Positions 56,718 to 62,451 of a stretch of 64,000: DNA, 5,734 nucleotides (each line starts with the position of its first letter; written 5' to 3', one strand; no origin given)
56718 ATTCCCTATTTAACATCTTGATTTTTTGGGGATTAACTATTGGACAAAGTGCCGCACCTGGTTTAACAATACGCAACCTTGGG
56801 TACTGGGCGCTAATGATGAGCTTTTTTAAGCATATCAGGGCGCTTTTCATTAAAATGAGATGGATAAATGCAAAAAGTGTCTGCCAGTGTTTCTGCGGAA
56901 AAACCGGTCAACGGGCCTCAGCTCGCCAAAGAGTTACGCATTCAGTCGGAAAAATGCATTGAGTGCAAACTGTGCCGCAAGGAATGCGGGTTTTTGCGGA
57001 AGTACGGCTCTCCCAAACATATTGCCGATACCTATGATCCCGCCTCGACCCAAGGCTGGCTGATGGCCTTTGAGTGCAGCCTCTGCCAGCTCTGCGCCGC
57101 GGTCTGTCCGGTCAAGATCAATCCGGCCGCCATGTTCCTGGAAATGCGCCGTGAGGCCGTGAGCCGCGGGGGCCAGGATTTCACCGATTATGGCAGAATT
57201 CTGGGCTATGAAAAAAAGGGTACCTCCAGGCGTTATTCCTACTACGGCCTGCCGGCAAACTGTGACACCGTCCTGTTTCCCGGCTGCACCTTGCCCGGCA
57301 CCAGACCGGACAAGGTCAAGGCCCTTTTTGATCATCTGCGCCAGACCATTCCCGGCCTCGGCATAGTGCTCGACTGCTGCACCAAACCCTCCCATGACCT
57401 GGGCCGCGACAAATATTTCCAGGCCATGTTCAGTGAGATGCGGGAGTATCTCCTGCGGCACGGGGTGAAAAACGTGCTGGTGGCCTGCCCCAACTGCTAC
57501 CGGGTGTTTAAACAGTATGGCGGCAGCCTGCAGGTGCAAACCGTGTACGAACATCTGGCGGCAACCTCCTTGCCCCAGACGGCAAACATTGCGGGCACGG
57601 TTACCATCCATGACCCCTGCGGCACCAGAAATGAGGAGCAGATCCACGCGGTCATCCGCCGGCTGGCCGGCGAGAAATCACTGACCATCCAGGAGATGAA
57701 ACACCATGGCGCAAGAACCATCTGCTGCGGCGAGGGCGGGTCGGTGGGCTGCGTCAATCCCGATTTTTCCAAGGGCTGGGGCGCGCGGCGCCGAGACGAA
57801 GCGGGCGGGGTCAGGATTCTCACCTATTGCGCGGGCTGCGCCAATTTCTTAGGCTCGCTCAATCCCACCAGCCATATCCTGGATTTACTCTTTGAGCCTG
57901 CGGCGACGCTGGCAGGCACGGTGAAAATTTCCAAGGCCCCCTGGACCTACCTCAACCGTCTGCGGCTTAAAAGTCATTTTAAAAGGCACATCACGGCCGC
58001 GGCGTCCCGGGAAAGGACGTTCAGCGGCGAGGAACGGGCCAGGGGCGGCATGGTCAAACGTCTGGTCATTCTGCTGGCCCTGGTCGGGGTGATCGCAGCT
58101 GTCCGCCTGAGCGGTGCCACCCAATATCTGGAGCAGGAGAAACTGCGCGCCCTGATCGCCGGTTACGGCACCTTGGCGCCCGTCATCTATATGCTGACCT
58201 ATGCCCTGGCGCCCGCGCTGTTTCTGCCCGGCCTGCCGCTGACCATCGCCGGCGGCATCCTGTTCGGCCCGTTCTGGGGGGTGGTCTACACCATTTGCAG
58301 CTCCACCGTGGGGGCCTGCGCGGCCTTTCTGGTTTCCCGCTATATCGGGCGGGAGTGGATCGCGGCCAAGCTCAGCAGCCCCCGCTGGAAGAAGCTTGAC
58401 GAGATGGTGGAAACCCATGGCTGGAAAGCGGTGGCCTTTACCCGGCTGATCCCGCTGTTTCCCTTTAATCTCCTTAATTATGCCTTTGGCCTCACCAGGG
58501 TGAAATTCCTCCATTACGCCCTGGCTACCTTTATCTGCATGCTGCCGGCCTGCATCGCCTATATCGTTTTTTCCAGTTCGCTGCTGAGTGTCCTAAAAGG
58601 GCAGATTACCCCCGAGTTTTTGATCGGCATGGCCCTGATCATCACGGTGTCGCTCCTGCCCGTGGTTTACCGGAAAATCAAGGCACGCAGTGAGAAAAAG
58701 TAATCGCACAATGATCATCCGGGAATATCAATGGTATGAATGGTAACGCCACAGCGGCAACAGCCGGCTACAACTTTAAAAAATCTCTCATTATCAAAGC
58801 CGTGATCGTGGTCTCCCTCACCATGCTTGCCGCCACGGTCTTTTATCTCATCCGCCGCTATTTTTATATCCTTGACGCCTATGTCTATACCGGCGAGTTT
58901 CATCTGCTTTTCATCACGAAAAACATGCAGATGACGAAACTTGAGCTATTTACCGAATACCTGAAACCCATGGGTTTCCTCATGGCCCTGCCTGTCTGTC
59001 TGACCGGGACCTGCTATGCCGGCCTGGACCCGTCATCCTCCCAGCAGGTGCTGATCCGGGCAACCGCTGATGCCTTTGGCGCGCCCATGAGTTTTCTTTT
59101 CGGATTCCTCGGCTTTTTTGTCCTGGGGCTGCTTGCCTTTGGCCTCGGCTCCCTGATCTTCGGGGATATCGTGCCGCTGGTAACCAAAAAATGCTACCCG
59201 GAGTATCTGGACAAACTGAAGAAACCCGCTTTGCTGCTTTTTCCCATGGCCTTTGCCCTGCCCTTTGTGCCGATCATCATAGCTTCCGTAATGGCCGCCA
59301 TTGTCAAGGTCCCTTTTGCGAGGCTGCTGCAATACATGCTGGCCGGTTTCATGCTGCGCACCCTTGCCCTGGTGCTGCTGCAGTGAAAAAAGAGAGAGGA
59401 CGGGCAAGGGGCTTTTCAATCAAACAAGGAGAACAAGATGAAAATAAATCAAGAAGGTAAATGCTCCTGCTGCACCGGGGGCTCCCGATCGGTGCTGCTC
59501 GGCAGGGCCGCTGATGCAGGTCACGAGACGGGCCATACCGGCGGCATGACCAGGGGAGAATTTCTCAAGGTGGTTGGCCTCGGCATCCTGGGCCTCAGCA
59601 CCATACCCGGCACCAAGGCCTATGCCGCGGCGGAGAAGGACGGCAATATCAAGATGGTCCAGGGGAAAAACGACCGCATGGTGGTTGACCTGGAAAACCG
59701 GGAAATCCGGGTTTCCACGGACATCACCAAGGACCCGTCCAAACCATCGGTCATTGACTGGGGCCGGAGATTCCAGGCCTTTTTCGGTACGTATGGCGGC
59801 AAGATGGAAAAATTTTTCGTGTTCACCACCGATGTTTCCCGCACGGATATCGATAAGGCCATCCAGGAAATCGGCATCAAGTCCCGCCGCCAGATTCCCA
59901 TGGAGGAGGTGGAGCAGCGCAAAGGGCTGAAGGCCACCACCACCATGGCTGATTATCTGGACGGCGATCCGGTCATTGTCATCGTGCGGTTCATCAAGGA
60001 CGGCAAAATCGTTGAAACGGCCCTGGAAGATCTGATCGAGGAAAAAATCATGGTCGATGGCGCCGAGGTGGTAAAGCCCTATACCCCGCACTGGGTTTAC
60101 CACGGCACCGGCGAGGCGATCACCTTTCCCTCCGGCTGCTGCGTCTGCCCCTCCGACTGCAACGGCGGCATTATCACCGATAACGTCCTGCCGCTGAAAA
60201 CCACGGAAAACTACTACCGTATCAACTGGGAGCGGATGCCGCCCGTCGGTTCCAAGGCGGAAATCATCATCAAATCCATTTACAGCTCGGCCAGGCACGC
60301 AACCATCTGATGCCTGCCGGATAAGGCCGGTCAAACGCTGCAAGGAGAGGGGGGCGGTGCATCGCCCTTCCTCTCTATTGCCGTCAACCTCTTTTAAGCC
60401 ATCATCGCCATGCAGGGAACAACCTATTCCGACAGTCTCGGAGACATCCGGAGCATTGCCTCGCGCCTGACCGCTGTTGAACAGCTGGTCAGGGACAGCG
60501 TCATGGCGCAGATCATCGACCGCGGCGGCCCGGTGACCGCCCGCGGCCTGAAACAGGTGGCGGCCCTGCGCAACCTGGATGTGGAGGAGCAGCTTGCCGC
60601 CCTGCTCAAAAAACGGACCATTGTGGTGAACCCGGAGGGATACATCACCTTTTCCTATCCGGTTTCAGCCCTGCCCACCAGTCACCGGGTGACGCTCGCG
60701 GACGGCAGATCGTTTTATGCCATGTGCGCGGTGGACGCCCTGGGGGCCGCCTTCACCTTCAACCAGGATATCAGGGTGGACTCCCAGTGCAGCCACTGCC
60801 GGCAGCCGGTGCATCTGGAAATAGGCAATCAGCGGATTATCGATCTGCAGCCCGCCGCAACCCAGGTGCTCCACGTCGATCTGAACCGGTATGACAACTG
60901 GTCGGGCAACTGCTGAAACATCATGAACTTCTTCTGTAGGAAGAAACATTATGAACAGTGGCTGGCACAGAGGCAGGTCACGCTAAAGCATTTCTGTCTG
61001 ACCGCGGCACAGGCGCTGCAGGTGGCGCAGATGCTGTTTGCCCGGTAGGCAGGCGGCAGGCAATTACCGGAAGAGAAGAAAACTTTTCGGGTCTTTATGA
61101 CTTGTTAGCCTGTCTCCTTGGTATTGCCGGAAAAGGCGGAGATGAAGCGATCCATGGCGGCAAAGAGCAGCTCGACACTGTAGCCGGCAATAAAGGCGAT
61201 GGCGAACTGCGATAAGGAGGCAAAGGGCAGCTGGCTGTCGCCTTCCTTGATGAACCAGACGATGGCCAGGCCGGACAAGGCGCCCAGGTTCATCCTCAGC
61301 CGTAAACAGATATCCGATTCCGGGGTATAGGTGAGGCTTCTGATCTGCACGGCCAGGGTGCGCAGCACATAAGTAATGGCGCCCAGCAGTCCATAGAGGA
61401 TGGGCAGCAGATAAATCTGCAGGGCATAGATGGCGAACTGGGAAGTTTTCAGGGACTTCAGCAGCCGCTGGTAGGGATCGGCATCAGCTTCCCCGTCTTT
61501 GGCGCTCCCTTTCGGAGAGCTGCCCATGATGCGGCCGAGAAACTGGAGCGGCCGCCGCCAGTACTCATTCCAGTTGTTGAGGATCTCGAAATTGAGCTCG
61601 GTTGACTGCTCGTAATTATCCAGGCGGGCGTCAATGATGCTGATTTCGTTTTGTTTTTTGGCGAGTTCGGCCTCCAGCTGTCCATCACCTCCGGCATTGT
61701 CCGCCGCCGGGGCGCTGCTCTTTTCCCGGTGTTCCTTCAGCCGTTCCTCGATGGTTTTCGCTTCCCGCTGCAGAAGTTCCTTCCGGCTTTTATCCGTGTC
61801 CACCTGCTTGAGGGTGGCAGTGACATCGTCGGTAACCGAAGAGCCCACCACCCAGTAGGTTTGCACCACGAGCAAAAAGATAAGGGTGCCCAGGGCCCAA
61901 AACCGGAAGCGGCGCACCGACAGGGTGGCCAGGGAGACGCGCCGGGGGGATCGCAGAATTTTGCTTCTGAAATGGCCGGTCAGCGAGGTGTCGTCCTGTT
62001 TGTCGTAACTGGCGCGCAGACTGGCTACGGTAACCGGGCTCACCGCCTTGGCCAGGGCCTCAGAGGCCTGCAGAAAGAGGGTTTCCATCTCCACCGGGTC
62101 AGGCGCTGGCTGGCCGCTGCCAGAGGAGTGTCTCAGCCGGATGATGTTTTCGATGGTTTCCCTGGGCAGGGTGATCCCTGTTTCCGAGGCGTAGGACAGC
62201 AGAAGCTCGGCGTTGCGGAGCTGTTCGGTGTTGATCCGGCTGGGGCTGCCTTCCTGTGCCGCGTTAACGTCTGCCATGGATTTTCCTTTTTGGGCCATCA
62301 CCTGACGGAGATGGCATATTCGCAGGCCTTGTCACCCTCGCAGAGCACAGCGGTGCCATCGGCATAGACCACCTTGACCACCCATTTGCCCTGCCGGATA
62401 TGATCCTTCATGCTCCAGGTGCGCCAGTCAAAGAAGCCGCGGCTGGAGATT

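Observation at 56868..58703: Unusual domain fusion: heterodisulfide-reductase-like CCG/Fe-S module joined to a TVP38/DedA membrane protein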

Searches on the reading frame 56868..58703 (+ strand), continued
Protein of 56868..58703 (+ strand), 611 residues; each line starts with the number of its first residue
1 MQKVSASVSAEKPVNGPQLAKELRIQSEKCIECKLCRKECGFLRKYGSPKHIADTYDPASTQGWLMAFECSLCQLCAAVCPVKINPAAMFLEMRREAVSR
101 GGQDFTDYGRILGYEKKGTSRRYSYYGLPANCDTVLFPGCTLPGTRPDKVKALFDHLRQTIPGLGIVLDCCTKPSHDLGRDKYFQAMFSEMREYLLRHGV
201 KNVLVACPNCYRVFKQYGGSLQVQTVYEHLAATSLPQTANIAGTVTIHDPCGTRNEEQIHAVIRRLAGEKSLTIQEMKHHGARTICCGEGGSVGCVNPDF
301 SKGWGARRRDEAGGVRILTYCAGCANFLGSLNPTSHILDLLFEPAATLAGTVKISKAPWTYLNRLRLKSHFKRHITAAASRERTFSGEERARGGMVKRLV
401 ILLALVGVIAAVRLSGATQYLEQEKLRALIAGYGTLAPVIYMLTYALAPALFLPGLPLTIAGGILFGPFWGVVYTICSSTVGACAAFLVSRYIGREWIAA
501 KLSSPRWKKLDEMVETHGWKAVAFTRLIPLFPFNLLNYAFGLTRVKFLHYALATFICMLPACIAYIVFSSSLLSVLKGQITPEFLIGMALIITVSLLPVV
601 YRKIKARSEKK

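Call 76: find_encoding_contigs(protein=P0305, flank=9000, max_places=1)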
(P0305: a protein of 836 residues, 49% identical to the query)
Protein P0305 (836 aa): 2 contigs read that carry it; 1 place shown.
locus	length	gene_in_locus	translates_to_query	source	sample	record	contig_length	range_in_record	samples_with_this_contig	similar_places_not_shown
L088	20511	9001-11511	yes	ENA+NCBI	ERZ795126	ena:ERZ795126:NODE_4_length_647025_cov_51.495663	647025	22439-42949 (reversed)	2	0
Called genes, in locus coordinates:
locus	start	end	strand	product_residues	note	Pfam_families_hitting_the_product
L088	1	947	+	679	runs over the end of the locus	PF03063:Prismane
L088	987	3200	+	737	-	PF18537:CODH_A_N, PF03598:CdhC, PF19436:ACS_CODH_B_C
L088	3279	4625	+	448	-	PF04060:FeS, PF03599:CdhD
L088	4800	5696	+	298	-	PF00809:Pterin_bind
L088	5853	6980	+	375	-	-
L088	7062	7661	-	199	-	PF01206:TusA, PF02635:DsrE (weak)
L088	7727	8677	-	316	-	PF00586:AIRS, PF02769:AIRS_C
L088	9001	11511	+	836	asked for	PF09335:VTT_dom, PF13183:Fer4_8 (weak), PF13534:Fer4_17 (weak), PF02754:CCG (weak)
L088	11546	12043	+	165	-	PF03243:MerB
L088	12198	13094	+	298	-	PF27149:YdjY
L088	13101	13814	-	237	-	PF00005:ABC_tran, PF13304:AAA_21 (faint)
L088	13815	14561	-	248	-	PF00005:ABC_tran, PF13304:AAA_21 (faint), PF12399:BCA_ABC_TP_C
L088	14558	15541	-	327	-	PF02653:BPD_transp_2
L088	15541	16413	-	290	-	PF02653:BPD_transp_2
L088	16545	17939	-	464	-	PF13458:Peripla_BP_6, PF13433:Peripla_BP_5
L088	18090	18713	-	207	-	PF00440:TetR_N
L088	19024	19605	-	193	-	PF01965:DJ-1_PfpI, PF00117:GATase (weak)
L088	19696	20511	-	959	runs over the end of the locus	PF01565:FAD_binding_4, PF02754:CCG (faint), PF02913:FAD-oxidase_C, PF00037:Fer4 (faint), PF12838:Fer4_7, PF13183:Fer4_8 (weak), PF13534:Fer4_17 (weak)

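Call 77: search_protein_families(library=ncbifam, proteins=[L088:7727-8677:-, L088:7062-7661:-, L088:11546-12043:+, L088:12198-13094:+, L088:5853-6980:+, L087:7693-8256:+, L087:8575-9000:+, L086:8399-8815:-], max_evalue=0.0001)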
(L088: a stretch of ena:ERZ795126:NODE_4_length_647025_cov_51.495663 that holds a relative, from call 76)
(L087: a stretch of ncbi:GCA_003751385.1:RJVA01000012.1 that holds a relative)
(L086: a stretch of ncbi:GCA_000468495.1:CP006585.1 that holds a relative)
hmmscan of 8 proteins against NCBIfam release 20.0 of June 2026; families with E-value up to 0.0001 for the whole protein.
L088:7727-8677:- (316 aa): 14 families
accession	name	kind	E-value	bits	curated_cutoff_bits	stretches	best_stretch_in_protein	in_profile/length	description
TIGR00476.1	selD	equivalog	1.3e-109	366.2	125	1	5-283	34-310/311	selenide, water dikinase SelD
NF002098.0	PRK00943.1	equivalog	4.9e-92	308.5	299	1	6-306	39-335/347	selenide, water dikinase SelD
NF010705.0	PRK14105.1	equivalog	3.1e-47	161.1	291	1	7-233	40-279/345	selenide, water dikinase SelD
TIGR04369.1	fusion_not_SelD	hypoth_equivalog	3.2e-46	157.8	700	1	15-290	382-692/701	oxidoreductase/SelD-related fusion protein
TIGR01379.1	thiL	equivalog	6e-23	81.3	184.15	1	13-232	21-246/320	thiamine-phosphate kinase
TIGR03267.1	methan_mark_2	hypoth_equivalog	7.9e-16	58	365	1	13-239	41-263/323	methanogenesis marker 2 protein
NF004351.0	PRK05731.1-4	equivalog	4.1e-13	49.1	324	1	5-226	38-251/321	thiamine-phosphate kinase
TIGR04049.1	AIR_rel_sll0787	hypoth_equivalog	6.2e-12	45.2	321.3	1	16-224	43-243/318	sll0787 family AIR synthase-like protein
TIGR02124.1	hypE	equivalog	1.8e-10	40.3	251.6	1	12-234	29-255/332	hydrogenase expression/formation protein HypE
NF004353.0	PRK05731.2-2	equivalog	5.6e-09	35.5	301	1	15-228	18-231/311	thiamine-phosphate kinase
NF004350.0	PRK05731.1-1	equivalog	1.5e-07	30.6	441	1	29-224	48-241/325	thiamine-phosphate kinase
NF004354.0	PRK05731.2-3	equivalog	6.6e-07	29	204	1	53-217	55-213/273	thiamine-phosphate kinase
TIGR04050.1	MSMEG_0567_Cter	hypoth_equivalog_domain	7.5e-07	28.9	312.2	1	40-239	56-243/296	MSMEG_0567/sll0787 family protein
TIGR01736.1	FGAM_synth_II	equivalog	9.6e-05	20.9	525.75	0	16-221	418-640/718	phosphoribosylformylglycinamidine synthase subunit PurL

L088:7062-7661:- (199 aa): 1 family
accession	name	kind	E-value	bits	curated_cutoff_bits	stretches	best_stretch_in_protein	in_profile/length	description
TIGR03527.1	selenium_YedF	equivalog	1.4e-61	207.7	110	1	4-199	1-194/194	sulfurtransferase-like selenium metabolism protein YedF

L088:11546-12043:+ (165 aa): 3 families
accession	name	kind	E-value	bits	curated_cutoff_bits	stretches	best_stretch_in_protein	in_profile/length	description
NF040728.1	MerB_rel_SaoL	equivalog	4.8e-49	166.4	140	1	18-165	2-159/159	MerB-like organometallic lyase SaoL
NF009710.0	PRK13239.1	equivalog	6.5e-11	42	193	1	27-157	19-150/210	alkylmercury lyase MerB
NF033555.1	lyase_MerB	exception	2.7e-09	37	200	1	34-150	5-122/181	organomercurial lyase MerB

L088:12198-13094:+ (298 aa): 1 family
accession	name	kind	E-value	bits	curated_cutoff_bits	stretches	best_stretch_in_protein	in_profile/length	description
NF040466.1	ydjY_domain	domain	3e-20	72.7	50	1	87-285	1-179/181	YdjY domain-containing protein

L088:5853-6980:+ (375 aa): 0 families

L087:7693-8256:+ (187 aa): 1 family
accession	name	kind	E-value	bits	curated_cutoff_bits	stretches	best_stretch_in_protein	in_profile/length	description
NF008557.0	PRK11493.1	equivalog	4e-07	29.4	250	1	83-177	39-128/281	3-mercaptopyruvate sulfurtransferase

L087:8575-9000:+ (141 aa): 0 families

L086:8399-8815:- (138 aa): 0 families

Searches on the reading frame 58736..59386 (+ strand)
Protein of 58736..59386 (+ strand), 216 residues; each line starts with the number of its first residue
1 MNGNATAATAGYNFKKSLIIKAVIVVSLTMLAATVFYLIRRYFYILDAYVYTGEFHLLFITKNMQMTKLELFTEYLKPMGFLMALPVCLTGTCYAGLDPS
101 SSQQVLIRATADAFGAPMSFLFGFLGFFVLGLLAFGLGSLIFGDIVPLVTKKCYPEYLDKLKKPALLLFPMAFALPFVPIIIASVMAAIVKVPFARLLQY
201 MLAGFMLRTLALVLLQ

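Call 3: search_protein_families(library=pfam, proteins=[window:58736-59386:+], max_evalue=0.01)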
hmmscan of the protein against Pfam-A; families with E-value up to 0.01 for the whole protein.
window:58736-59386:+ (216 aa): 1 family
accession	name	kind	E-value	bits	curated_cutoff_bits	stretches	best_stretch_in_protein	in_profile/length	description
PF09335.16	VTT_dom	-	5.8e-06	27.2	33.9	1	104-214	4-119/123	VTT domain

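Call 4: search_protein_families(library=ncbifam, proteins=[window:58736-59386:+], max_evalue=0.01)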
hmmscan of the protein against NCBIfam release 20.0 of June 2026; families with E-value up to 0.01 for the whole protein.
window:58736-59386:+ (216 aa): 0 families

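Call 55: find_homologous_proteins(query=window:58736-59383:+, max_evalue=0.001)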
Query window:58736-59383:+ (216 aa): 13 proteins with E <= 0.001 among 1872 candidates.
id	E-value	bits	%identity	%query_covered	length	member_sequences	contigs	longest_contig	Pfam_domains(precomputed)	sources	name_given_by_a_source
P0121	6.4e-126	436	96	100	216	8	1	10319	-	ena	-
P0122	2.5e-114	398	88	100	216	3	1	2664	-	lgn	-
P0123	3.0e-107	375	81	99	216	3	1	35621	-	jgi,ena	-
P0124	3.7e-103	362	80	100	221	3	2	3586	-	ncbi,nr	ncbi:MAG: hypothetical protein KKC76_07475 [Proteobacteria bacterium]|nr:hypothetical protein [Pseud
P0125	1.5e-98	347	76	100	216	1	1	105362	-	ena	-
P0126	2.0e-96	340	75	100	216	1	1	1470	-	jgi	-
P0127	6.1e-78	280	64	96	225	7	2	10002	-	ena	-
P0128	1.1e-72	263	56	100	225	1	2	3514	-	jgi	jgi:hypothetical protein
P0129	4.3e-70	254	59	96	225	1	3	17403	-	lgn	-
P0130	2.3e-68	248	56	100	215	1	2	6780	PF09335.17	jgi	jgi:uncharacterized membrane protein YdjX (TVP38/TMEM64 family)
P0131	3.9e-68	248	54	100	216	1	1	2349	PF09335.17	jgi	jgi:uncharacterized membrane protein YdjX (TVP38/TMEM64 family)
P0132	2.2e-65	239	54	93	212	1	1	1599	-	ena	-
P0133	3.7e-59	218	51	95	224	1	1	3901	-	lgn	-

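Call 64: search_protein_families(library=pfam, alignment_id=A4, max_evalue=1)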
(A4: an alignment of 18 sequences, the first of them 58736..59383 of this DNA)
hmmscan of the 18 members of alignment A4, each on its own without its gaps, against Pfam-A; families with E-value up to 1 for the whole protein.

A. member 1, window:58736-59383:+ (216 aa): 1 family
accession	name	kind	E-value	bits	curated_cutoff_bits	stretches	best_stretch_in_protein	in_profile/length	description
PF09335.16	VTT_dom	-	5.8e-06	27.2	33.9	1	104-214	4-119/123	VTT domain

B. families by the number of members that match (of 18 scanned): 5 families
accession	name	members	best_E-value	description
PF09335.16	VTT_dom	16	8.9e-07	VTT domain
PF02038.21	ATP1G1_PLM_MAT8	1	0.053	ATP1G1/PLM/MAT8 family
PF11813.13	DUF3334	1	0.26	Protein of unknown function (DUF3334)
PF22571.1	LiaI-LiaF-TM_PspC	1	0.29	PspC transmembrane region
PF14159.11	CAAD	1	0.43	CAAD domains of cyanobacterial aminoacyl-tRNA synthetase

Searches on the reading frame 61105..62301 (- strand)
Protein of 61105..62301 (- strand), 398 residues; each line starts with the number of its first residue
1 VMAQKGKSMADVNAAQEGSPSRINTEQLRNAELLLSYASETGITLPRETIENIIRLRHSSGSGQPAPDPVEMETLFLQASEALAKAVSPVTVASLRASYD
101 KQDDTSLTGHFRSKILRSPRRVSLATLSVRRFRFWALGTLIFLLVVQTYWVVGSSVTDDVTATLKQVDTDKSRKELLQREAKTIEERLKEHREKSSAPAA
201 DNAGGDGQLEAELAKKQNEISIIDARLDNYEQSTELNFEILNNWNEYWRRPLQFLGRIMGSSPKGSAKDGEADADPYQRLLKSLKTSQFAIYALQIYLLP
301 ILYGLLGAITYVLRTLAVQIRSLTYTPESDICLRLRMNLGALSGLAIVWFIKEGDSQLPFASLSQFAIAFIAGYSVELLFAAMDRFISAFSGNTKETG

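Call 3: search_protein_families(library=pfam, proteins=[window:61105-62301:-], max_evalue=0.01)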
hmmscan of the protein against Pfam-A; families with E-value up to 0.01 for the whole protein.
window:61105-62301:- (398 aa): 1 family
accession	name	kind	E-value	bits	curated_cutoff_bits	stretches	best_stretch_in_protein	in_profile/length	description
PF16515.11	HIP1_clath_bdg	-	0.006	17.4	28.8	0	163-235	11-83/99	Clathrin-binding domain of Huntingtin-interacting protein 1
